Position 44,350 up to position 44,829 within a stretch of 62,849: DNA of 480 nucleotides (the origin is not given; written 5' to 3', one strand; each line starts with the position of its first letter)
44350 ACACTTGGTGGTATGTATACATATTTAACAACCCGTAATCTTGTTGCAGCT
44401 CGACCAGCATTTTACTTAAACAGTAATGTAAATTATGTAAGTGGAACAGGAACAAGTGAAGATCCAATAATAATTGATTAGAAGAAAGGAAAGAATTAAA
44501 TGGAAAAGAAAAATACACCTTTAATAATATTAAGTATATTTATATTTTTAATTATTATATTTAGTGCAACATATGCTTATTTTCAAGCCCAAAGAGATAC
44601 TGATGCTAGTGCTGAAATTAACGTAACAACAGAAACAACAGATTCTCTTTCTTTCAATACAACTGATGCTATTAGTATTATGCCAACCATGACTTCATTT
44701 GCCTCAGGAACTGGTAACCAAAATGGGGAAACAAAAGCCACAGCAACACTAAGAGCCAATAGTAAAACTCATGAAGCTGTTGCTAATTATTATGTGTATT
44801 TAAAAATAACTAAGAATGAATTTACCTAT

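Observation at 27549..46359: Nine type A genes form an 18.7-kb head-to-tail block with 16-22 bp spacers, individual SD sites and no internal terminators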

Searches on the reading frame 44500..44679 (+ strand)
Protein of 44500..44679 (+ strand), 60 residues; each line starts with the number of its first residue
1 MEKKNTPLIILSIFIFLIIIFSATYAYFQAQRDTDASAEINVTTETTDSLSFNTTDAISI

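Call 58: search_protein_families(library=ncbifam, proteins=[window:44500-44679:+], max_evalue=10)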
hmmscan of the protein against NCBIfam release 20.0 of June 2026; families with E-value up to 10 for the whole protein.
window:44500-44679:+ (60 aa): 6 families
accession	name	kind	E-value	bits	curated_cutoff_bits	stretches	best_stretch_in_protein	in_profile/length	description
NF053819.1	EF0750_LPXTG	subfamily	0.00074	20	47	1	1-49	1-47/105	EF2685/EF0750 family sortase-dependent surface protein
NF040904.1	PhrA_Strep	subfamily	0.0034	17.5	40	1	1-45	1-44/56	PhrA family quorum-sensing system peptide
NF042931.1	SAG1386_EF1546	equivalog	0.02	15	80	1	5-46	27-70/158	SAG1386/EF1546 family surface-associated protein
TIGR01006.1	polys_exp_MPA1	subfamily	0.032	13.7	296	1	3-53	18-66/226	CspC family polysaccharide chain length determinant protein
NF047909.1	CellAnchorMapZStrp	equivalog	0.033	13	700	1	2-47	160-202/474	cell division site-positioning protein MapZ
NF010723.1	PRK14125.1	equivalog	0.037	14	60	1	11-44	7-39/87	cell division suppressor protein YneA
